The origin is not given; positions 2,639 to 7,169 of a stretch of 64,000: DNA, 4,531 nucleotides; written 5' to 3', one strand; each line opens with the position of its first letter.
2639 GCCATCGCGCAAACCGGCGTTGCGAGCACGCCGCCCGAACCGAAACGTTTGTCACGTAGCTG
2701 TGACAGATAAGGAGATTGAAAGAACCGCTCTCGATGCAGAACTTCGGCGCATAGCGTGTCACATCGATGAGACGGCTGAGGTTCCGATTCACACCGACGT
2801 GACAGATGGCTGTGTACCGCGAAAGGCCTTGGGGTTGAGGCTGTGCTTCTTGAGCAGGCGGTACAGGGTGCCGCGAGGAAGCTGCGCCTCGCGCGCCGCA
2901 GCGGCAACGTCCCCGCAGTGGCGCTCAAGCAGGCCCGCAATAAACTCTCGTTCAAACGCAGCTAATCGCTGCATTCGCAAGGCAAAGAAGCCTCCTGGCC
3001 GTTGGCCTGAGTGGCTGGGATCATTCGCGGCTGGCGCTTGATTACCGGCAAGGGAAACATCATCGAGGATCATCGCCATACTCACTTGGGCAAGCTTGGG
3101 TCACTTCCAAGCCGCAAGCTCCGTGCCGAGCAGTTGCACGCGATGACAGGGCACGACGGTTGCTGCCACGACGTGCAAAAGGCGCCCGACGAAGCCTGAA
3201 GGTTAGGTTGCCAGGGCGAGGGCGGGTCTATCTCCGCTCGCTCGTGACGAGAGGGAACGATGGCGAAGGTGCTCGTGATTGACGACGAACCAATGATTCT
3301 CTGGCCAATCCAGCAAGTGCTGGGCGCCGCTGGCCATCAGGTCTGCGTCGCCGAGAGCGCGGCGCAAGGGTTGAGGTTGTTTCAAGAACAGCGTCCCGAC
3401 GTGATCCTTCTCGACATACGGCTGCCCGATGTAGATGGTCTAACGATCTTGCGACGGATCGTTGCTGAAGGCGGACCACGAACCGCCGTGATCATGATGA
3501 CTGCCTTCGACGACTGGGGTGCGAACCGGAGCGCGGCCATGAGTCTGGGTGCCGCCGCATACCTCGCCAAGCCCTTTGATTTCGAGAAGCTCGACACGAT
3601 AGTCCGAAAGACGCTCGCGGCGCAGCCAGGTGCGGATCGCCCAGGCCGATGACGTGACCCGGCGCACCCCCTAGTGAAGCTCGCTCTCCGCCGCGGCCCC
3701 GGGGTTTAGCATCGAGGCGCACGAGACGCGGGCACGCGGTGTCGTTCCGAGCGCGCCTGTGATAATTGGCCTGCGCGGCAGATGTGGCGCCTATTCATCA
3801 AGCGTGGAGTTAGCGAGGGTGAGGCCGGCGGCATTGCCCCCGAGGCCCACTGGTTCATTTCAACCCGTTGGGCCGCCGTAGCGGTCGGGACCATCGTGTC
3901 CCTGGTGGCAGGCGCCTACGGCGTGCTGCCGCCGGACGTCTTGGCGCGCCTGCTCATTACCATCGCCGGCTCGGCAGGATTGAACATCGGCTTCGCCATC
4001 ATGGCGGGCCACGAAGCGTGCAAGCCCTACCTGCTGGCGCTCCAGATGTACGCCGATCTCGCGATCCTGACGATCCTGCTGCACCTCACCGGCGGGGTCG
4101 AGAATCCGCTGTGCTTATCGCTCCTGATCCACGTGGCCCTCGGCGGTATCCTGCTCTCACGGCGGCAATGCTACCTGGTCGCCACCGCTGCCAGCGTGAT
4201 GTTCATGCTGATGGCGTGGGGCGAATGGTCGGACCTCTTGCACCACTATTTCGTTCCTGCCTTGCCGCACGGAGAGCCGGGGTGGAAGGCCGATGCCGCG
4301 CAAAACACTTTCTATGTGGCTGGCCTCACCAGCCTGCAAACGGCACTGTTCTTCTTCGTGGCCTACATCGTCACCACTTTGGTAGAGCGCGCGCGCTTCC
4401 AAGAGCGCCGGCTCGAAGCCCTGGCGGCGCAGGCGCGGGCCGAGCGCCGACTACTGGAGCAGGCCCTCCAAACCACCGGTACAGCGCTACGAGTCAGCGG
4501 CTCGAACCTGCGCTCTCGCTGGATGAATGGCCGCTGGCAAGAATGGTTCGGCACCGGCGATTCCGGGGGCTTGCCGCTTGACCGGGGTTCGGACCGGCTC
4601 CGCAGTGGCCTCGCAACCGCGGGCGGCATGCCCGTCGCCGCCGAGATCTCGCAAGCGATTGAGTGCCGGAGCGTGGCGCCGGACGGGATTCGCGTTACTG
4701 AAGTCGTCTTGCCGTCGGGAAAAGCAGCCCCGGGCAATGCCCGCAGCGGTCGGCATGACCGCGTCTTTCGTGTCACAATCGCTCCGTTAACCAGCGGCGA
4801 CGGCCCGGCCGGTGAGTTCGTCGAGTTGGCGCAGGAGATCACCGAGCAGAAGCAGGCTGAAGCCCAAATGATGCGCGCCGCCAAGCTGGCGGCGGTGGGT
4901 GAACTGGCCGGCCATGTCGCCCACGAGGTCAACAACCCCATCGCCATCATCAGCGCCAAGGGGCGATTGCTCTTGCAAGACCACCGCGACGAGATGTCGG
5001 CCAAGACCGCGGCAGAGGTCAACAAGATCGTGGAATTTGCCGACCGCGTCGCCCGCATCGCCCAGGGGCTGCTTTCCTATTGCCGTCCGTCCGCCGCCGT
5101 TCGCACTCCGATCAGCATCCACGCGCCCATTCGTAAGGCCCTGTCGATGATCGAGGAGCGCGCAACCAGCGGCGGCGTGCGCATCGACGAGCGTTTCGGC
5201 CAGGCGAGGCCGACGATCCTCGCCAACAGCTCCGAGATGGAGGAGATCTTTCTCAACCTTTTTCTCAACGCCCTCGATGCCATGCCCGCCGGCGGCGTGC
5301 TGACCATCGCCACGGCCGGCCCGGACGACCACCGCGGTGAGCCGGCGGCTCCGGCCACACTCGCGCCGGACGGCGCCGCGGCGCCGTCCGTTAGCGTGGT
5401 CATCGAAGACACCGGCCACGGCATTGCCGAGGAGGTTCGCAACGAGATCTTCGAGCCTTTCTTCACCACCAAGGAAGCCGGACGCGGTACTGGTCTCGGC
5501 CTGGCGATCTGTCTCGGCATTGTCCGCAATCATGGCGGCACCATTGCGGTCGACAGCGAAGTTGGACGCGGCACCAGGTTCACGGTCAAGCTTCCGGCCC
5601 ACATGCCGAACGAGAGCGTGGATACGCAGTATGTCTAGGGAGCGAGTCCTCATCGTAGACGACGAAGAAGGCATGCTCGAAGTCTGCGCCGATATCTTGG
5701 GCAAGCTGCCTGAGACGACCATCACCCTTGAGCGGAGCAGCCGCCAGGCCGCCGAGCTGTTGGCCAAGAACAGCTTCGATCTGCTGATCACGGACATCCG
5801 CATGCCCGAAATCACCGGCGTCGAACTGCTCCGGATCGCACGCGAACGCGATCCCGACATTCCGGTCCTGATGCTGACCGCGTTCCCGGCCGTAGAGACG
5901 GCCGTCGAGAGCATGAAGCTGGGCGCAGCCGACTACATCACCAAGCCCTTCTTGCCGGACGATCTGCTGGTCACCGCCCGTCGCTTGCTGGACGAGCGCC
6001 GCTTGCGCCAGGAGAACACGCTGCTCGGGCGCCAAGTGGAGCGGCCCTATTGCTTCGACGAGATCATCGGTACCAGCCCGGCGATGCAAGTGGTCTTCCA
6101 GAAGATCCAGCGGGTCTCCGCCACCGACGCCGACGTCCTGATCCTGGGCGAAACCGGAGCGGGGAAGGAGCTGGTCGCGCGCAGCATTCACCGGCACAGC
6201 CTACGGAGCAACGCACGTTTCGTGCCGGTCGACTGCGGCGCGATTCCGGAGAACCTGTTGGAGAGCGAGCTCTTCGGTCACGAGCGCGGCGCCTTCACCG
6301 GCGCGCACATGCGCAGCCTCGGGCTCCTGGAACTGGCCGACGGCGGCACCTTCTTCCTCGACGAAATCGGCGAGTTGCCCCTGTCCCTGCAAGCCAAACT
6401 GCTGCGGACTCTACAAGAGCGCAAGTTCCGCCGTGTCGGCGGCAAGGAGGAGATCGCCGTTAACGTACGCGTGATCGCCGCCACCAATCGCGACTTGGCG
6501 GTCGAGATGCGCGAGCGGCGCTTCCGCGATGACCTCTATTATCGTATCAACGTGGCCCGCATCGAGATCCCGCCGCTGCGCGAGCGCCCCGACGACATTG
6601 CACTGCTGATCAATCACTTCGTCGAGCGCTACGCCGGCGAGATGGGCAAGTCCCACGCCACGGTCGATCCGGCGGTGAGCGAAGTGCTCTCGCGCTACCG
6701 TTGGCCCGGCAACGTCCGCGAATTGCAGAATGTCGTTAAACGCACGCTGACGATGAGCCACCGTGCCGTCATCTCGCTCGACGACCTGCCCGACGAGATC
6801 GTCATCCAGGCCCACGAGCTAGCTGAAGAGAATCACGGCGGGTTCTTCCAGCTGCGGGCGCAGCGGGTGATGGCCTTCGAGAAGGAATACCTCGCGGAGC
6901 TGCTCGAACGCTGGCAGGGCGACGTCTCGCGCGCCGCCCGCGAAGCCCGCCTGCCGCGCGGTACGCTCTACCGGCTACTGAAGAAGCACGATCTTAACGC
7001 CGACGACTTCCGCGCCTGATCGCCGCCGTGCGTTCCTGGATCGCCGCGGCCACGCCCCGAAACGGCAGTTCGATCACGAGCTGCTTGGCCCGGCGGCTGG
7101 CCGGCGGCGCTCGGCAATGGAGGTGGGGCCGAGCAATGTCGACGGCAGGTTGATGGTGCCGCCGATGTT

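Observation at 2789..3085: Stand-alone Fis-type HTH mini-protein copying the DNA-binding tail of the adjacent NtrC-family activator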

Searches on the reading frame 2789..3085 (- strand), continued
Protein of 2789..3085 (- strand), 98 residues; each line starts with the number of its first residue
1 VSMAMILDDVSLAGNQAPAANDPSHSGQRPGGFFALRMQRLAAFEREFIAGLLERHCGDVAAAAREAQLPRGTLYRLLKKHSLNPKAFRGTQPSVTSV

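Call 85: search_protein_families(library=pfam, proteins=[L021:4730-6160:+, P0002, P0017, P0169, P0199], max_evalue=0.01)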
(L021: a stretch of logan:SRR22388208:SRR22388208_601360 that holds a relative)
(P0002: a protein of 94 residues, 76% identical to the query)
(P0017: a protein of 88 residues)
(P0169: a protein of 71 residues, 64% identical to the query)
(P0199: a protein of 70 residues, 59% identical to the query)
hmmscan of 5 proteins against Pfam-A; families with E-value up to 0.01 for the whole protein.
L021:4730-6160:+ (477 aa): 0 families

P0002 (94 aa): 1 family
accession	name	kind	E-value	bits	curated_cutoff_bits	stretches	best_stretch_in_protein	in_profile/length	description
PF02954.25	HTH_8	-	1.3e-05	25.3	22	1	37-76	2-41/42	Bacterial regulatory protein, Fis family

P0017 (88 aa): 1 family
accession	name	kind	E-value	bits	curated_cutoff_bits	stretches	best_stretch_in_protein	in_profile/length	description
PF02954.25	HTH_8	-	1.1e-06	28.6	22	1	38-77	2-41/42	Bacterial regulatory protein, Fis family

P0169 (71 aa): 5 families
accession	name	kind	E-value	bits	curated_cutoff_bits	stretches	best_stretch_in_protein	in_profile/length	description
PF02954.25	HTH_8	-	7.8e-07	29.2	22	1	25-61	5-41/42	Bacterial regulatory protein, Fis family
PF09339.16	HTH_IclR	-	0.0003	21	22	1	32-60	10-40/52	IclR helix-turn-helix domain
PF13518.12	HTH_28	-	0.0031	18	25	1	30-61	5-35/52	Helix-turn-helix domain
PF13551.12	HTH_29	-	0.004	17.7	28.1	1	33-61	6-35/64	Winged helix-turn helix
PF12728.13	HTH_17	-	0.005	17.5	27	1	40-65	3-28/51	Helix-turn-helix domain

P0199 (70 aa): 1 family
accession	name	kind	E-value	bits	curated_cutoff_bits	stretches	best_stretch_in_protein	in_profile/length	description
PF02954.25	HTH_8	-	8.2e-06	25.9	22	1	23-60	4-41/42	Bacterial regulatory protein, Fis family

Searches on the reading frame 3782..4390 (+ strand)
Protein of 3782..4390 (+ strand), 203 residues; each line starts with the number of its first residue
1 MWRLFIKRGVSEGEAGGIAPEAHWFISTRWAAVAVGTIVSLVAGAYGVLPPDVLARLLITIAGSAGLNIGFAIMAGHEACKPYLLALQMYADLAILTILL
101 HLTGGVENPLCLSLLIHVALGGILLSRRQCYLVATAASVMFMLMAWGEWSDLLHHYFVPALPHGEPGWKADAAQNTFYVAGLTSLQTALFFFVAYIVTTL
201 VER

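Call 29: find_related_loci(query=A4, collection=metagenome_contigs, flank=6000)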
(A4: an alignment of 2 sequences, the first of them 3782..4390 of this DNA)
Query A4 (203 aa) in metagenome_contigs; peptide patterns used: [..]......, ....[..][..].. (x = any residue, [..] = any of these).
185 stretches matched a pattern; 2 encode a relative of the query (tblastn E <= 1e-3); 2 distinct loci.
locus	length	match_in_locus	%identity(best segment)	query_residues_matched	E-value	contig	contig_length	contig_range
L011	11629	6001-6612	68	1-203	4e-89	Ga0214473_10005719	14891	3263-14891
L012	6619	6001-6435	49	22-165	2e-36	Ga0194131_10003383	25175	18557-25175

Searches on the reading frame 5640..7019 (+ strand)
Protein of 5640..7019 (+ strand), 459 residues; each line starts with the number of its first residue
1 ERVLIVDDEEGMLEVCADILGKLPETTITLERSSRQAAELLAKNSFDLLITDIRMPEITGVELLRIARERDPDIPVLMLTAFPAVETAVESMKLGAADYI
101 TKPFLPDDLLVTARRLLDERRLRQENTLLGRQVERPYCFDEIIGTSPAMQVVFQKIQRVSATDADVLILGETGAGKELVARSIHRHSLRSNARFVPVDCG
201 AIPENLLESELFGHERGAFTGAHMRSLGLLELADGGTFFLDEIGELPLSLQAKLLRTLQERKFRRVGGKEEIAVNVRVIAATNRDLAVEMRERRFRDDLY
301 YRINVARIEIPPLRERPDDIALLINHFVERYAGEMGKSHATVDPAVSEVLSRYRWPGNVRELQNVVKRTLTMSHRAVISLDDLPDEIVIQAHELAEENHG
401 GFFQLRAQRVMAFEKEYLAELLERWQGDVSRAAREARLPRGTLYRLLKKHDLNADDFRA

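Call 7: search_protein_families(library=pfam, proteins=[window:5640-7019:+], max_evalue=0.01)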
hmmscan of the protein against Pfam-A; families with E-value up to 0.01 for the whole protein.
window:5640-7019:+ (459 aa): 9 families
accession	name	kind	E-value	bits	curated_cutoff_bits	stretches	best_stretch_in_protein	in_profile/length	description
PF00158.32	Sigma54_activat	-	4.1e-71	238.5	20.2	1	142-308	1-167/168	Sigma-54 interaction domain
PF25601.1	AAA_lid_14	-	1.6e-26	92.4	27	1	314-395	1-82/87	AAA+ ATPase lid domain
PF00072.30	Response_reg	-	5.1e-26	91.5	30.2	1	3-111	1-108/111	Response regulator receiver domain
PF14532.12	Sigma54_activ_2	-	2e-20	73.9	25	1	143-313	1-138/138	Sigma-54 interaction domain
PF07728.20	AAA_5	-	7.7e-09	36.1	22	1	165-284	1-123/139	AAA domain (dynein-related subfamily)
PF02954.25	HTH_8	-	3e-06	27.3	22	1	413-449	5-41/42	Bacterial regulatory protein, Fis family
PF00004.35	AAA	-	0.0019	19.1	21.2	1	166-285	1-111/131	ATPase family associated with various cellular activities (AAA)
PF01078.27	Mg_chelatase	-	0.0042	17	20.3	0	224-284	96-158/207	Magnesium chelatase, subunit ChlI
PF13191.12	AAA_16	-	0.0065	17.4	32.6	0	157-211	17-78/167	AAA ATPase domain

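Call 84: search_protein_families(library=ncbifam, proteins=[window:5640-7016:+], max_evalue=0.01)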
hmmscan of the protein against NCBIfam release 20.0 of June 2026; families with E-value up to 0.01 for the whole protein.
window:5640-7016:+ (459 aa): 115 families (the best 25 are shown)
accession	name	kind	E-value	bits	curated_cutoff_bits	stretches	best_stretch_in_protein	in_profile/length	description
NF008469.0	PRK11361.1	equivalog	2.5e-132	441.9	714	1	2-449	6-453/461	acetoacetate metabolism transcriptional regulator AtoC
TIGR01818.1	ntrC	equivalog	2.5e-122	409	558.6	1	3-430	1-427/463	nitrogen regulation protein NR(I)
TIGR02915.1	PEP_resp_reg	equivalog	1.2e-120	403.4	502.6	1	4-452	2-444/445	PEP-CTERM-box response regulator transcription factor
NF051870.1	NAssimRespRegNtrX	equivalog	3.2e-112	375.7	600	1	3-449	4-449/452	nitrogen assimilation response regulator NtrX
NF041552.1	TF_PrdR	equivalog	3.5e-108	362.4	795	1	138-450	265-576/577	sigma-54 dependent transcriptional regulator PrdR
NF007689.0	PRK10365.1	equivalog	2.3e-106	356.2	760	1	3-444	8-436/441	sigma-54-dependent response regulator transcription factor ZraR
NF011695.0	PRK15115.1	equivalog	5e-104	348.5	763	1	2-458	8-444/445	two-component system response regulator GlrR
TIGR01817.1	nifA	equivalog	1.8e-102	343.8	528.85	1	129-383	185-438/534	nif-specific transcriptional activator NifA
NF008176.1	PRK10923.1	equivalog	2.2e-102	343.1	620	1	3-391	6-389/469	nitrogen regulation protein NR(I)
NF041946.1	LuxO_transreg_Vib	equivalog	2.3e-102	343.2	800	1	28-449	23-459/463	quorum-sensing sigma-54 dependent transcriptional regulator LuxO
NF003451.0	PRK05022.1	equivalog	1.2e-100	337.7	476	1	138-452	188-510/512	nitric oxide reductase transcriptional regulator NorR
NF038308.1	RNA_repair_RtcR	equivalog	7.2e-100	335.3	650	1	82-401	120-450/530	RNA repair transcriptional activator RtcR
NF049963.1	RespRegFlgRCampy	domain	2e-92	310.3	750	1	3-448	3-425/429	fla regulon two-component system response regulator FlgR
TIGR02329.1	propionate_PrpR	equivalog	1e-90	304.9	499.2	1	132-449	204-526/526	propionate catabolism operon regulatory protein PrpR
NF050807.1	TransRegFlbDCaul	equivalog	2.8e-90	303.3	750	1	2-387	2-367/454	sigma-54-dependent transcriptional regulator FlbD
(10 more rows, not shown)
